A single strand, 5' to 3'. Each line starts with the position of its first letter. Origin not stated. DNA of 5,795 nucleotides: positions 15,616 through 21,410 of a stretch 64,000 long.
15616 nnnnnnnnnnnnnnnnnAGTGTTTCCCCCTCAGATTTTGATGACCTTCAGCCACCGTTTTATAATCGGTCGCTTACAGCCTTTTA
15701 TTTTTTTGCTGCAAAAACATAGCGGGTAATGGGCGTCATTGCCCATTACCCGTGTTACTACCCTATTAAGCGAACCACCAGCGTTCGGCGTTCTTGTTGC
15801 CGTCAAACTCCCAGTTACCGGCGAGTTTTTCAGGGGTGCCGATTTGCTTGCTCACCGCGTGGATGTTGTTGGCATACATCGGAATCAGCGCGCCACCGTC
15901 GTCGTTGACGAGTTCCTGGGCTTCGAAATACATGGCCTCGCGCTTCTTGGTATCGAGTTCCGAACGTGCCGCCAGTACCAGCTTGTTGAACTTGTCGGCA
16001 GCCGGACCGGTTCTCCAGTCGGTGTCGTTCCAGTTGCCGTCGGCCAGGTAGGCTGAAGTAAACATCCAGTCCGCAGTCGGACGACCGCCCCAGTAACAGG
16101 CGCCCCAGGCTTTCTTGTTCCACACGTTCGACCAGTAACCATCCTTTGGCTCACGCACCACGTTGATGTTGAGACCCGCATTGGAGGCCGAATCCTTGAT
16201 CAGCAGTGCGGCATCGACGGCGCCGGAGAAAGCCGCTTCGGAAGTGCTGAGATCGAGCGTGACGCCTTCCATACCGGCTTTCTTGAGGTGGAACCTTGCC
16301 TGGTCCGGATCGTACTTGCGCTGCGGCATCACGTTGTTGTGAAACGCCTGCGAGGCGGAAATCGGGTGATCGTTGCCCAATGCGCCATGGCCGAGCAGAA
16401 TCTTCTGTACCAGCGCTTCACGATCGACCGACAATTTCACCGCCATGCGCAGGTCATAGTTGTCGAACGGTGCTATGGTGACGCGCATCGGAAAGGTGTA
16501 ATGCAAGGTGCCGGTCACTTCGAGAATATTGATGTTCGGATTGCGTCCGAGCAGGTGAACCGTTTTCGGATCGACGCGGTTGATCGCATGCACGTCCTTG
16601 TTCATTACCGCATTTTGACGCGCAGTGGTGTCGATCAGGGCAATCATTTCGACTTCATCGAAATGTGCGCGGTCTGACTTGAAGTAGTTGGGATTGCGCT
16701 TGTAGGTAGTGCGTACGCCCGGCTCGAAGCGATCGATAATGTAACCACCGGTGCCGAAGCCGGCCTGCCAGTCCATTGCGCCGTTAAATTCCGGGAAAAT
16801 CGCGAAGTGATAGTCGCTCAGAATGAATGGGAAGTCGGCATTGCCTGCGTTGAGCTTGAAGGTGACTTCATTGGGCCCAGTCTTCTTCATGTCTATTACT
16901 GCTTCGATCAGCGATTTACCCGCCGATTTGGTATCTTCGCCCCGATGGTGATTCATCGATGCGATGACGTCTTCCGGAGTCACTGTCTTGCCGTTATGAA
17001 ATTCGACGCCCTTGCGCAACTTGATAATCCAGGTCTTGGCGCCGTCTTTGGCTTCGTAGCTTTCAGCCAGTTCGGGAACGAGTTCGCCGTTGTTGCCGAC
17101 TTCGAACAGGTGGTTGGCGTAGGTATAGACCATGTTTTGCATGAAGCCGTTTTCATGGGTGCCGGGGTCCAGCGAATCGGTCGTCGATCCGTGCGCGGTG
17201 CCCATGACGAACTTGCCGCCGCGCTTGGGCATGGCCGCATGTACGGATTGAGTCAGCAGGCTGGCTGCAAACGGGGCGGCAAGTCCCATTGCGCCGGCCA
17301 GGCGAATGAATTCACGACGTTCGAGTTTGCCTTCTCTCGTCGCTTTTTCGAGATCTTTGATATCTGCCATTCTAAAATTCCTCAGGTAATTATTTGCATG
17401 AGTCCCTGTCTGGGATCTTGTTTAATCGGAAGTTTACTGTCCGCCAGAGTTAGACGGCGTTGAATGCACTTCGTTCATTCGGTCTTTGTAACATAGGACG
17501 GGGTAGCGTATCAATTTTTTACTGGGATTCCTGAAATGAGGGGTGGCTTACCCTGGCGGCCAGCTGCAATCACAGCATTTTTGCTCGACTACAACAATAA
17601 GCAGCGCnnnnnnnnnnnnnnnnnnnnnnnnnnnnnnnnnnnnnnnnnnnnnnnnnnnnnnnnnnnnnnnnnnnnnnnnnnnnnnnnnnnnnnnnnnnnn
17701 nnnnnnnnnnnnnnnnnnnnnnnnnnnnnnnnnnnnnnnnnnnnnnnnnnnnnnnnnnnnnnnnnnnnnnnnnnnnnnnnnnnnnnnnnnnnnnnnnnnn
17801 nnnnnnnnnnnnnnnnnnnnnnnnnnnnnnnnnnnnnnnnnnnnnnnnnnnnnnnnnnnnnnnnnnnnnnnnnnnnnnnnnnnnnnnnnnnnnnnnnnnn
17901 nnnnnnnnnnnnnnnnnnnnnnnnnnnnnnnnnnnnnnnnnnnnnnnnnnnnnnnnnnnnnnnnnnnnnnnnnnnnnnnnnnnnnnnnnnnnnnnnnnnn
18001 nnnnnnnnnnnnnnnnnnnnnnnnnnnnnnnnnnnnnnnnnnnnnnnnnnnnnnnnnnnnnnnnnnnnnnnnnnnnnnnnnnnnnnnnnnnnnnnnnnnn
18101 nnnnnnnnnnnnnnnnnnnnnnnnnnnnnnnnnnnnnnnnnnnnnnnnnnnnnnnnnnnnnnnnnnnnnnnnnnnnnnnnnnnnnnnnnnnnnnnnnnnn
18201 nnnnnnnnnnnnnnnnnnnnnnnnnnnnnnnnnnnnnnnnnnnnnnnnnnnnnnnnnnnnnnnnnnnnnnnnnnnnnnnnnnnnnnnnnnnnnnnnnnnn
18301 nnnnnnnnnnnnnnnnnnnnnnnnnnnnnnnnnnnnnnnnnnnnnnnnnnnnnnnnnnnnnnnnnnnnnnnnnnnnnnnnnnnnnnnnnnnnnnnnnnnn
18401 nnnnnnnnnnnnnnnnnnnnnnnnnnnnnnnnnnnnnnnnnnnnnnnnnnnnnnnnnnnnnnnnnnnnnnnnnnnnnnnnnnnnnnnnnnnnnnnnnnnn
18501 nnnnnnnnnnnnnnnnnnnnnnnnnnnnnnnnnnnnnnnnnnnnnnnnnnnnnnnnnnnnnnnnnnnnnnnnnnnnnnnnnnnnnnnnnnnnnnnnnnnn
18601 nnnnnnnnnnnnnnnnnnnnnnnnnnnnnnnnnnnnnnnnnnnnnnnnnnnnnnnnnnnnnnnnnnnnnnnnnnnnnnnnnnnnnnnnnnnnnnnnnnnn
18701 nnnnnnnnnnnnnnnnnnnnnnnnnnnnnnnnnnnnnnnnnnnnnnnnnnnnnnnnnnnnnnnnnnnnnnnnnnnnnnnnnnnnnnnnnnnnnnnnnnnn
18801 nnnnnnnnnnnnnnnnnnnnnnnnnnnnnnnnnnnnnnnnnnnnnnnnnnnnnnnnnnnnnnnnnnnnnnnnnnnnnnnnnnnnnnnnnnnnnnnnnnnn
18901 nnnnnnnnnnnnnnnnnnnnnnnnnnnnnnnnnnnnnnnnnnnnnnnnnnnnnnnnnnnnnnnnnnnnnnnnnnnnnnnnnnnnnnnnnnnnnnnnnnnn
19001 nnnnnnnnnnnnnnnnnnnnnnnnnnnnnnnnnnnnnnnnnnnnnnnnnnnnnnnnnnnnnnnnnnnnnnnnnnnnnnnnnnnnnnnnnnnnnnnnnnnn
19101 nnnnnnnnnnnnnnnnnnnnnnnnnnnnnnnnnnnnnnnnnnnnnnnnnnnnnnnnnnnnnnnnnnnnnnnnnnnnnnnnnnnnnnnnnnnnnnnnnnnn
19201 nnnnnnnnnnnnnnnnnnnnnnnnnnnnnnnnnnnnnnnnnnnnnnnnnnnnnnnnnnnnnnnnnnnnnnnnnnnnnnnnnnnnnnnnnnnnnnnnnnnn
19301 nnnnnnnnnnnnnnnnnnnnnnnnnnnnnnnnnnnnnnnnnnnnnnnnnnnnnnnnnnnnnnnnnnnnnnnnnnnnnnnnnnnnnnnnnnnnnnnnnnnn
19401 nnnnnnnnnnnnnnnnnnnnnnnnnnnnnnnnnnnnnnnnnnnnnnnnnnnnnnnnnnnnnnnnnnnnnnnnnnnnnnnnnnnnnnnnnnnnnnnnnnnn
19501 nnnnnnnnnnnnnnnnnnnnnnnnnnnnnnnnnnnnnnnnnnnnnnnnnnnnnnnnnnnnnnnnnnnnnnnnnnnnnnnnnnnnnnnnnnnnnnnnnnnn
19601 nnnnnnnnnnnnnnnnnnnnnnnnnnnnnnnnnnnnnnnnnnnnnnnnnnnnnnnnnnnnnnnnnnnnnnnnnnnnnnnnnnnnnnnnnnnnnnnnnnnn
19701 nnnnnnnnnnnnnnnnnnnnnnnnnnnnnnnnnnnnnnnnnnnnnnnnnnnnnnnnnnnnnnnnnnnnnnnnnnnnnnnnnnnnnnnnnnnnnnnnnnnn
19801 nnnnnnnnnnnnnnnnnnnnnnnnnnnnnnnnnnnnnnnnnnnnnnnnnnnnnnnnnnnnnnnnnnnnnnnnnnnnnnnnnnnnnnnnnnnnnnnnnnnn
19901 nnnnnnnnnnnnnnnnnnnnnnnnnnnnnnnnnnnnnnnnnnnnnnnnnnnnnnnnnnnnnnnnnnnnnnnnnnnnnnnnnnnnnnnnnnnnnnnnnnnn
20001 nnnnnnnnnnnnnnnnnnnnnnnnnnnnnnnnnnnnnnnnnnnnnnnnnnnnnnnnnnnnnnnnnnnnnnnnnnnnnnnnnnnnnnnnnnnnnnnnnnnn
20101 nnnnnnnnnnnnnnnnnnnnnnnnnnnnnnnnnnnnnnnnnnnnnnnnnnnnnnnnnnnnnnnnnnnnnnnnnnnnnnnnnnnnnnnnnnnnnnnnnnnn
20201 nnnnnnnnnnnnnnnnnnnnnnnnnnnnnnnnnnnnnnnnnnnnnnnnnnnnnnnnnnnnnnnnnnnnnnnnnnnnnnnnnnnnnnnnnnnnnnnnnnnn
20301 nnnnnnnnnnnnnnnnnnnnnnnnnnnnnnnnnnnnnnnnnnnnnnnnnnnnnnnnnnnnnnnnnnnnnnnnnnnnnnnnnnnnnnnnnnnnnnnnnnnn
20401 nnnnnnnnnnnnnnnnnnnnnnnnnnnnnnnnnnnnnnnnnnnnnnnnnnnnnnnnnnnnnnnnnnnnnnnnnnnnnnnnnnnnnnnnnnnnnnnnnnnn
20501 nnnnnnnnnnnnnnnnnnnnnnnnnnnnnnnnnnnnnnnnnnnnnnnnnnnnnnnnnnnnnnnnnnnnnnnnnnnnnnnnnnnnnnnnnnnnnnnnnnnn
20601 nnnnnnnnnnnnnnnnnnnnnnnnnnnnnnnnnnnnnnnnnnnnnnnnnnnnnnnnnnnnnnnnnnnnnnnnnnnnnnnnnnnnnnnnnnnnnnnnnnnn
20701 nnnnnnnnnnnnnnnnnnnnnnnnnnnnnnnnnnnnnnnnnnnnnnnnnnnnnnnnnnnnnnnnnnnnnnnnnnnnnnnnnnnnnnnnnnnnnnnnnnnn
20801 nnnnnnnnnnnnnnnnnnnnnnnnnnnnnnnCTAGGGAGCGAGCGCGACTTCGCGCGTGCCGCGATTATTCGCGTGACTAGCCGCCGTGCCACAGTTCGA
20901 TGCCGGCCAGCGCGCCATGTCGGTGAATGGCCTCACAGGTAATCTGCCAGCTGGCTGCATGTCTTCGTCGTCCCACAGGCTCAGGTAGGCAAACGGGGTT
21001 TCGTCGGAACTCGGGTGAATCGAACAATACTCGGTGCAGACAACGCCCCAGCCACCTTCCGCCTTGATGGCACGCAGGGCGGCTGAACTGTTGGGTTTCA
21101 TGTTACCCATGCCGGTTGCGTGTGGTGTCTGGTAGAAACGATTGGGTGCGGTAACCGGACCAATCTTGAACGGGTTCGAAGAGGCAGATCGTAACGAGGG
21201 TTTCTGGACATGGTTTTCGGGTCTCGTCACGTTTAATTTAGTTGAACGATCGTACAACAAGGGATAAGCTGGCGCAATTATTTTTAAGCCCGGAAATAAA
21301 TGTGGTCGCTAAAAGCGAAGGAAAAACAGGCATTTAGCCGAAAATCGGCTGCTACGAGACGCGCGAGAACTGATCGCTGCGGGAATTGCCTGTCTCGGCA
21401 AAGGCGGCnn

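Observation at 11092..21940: Candidate quaternary-amine demethylation operon: BetI-like TetR / TMADH-like flavoprotein / non-Pyl MttB / Dpp-type ABC importer, with no corrinoid partner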

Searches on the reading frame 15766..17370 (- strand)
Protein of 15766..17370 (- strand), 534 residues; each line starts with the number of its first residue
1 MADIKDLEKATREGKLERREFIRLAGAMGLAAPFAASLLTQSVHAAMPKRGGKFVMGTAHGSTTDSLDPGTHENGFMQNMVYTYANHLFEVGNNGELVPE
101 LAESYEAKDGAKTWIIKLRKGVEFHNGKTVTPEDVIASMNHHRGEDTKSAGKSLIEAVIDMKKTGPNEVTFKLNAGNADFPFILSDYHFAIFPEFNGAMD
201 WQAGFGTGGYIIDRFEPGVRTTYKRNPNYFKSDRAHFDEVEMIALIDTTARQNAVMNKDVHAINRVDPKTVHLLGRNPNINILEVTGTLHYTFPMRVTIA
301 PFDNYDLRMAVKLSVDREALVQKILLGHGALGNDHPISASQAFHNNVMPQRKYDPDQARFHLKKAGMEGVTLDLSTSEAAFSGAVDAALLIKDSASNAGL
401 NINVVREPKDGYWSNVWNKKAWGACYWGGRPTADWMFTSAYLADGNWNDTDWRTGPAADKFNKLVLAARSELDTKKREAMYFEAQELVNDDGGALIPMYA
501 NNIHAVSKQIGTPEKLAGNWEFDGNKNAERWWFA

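Call 4: search_protein_families(library=pfam, proteins=[window:15766-17370:-])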
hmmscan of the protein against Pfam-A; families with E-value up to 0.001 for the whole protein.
window:15766-17370:- (534 aa): 1 family
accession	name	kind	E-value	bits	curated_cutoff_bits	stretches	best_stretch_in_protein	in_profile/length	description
PF00496.27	SBP_bac_5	-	2.4e-64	218.2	32.4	1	96-448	1-367/368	Bacterial extracellular solute-binding proteins, family 5 Middle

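Call 36: search_protein_families(library=ncbifam, proteins=[window:15766-17370:-], max_evalue=0.00001)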
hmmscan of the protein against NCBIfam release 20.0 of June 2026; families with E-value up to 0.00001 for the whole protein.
window:15766-17370:- (534 aa): 11 families
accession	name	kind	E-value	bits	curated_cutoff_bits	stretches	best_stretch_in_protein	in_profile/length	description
NF045468.1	Opp5A_nikA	equivalog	2.1e-36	125.5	600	1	64-510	28-469/488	nickel ABC transporter substrate-binding protein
NF011942.0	PRK15413.1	equivalog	3.7e-24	85.3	594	1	52-508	27-491/512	glutathione ABC transporter substrate-binding protein GsiB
NF045467.1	Opp4A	equivalog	8e-22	77.2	650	2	205-370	208-383/556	oligopeptide ABC transporter substrate-binding protein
NF043070.1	DppA_dipep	equivalog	1.8e-20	73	1005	1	89-509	67-515/535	dipeptide ABC transporter periplasmic-binding protein DppA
TIGR02294.1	nickel_nikA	equivalog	1.5e-19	69.9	393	1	67-368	19-328/501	nickel ABC transporter substrate-binding protein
NF011689.0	PRK15109.1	equivalog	7.8e-16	57.8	560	1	96-405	78-414/547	ABC transporter substrate-binding protein SapA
NF007287.0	PRK09755.1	equivalog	5.5e-14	51.9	1098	1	36-150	16-127/535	ABC transporter substrate-binding protein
NF011684.0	PRK15104.1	equivalog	1.1e-13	50.8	947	1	50-152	35-136/543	oligopeptide ABC transporter substrate-binding protein OppA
NF047575.1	opine_bind_CntA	exception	3.3e-09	35.8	800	0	78-181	62-159/535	staphylopine-dependent metal ABC transporter substrate-binding lipoprotein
NF010149.0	PRK13626.1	equivalog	7.9e-08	31.4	476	1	93-253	160-312/552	HTH-type transcriptional regulator SgrR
TIGR04028.1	SBP_KPN_01854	hypoth_equivalog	3.1e-07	29.4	468.5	0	96-499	43-478/509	TIGR04028 family ABC transporter substrate-binding protein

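Call 39: search_solved_structures(query=window:15766-17370:-, max_evalue=1e-15)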
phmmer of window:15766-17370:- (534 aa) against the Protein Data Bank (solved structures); distinct sequences matched with E-value up to 1e-15: 11.
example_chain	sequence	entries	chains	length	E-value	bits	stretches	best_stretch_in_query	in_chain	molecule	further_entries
7kz8_A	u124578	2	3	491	6.1e-26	94.4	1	55-504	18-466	Peptide/nickel transport system substrate-binding protein AapF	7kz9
8z1z_F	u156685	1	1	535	5.3e-21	78.1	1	89-510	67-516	Dipeptide-binding protein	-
8z1y_F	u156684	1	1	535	1.6e-20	76.5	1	89-510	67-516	Dipeptide-binding protein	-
1dpp_A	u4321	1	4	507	2.1e-20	76.1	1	89-510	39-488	DIPEPTIDE BINDING PROTEIN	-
1dpe_A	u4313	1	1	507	2.5e-20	75.8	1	89-510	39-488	DIPEPTIDE-BINDING PROTEIN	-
6hlx_A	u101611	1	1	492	8.4e-20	74.1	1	85-402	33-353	AgaA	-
8upi_A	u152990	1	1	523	1.1e-19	73.7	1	66-367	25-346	Peptide ABC transporter substrate-binding protein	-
5f1q_A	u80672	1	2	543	7.9e-19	70.9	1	89-510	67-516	Periplasmic dipeptide transport protein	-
1uqw_A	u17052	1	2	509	1.4e-18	70.1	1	57-501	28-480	PUTATIVE BINDING PROTEIN YLIB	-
1xoc_A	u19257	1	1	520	8.6e-17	64.2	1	44-369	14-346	Oligopeptide-binding protein appA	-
3m8u_A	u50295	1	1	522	3.5e-16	62.2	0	204-377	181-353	Heme-binding protein A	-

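Call 74: find_encoding_contigs(protein=window:15766-17370:-, flank=3000, max_places=3)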
Protein window:15766-17370:- (534 aa): no gene with exactly this product is on record in the collection.

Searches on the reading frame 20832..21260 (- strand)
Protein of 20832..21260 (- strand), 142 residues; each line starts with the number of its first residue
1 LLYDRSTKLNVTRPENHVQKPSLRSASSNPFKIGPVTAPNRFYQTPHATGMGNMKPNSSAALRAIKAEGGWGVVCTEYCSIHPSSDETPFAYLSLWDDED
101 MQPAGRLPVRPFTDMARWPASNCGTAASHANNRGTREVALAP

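Call 5: search_protein_families(library=pfam, proteins=[window:20832-21260:-])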
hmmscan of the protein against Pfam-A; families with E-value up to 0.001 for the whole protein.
window:20832-21260:- (142 aa): 1 family
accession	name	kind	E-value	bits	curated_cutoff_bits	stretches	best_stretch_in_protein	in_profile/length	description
PF00724.26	Oxidored_FMN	-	6.4e-08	32.7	27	1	29-102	4-80/342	NADH:flavin oxidoreductase / NADH oxidase family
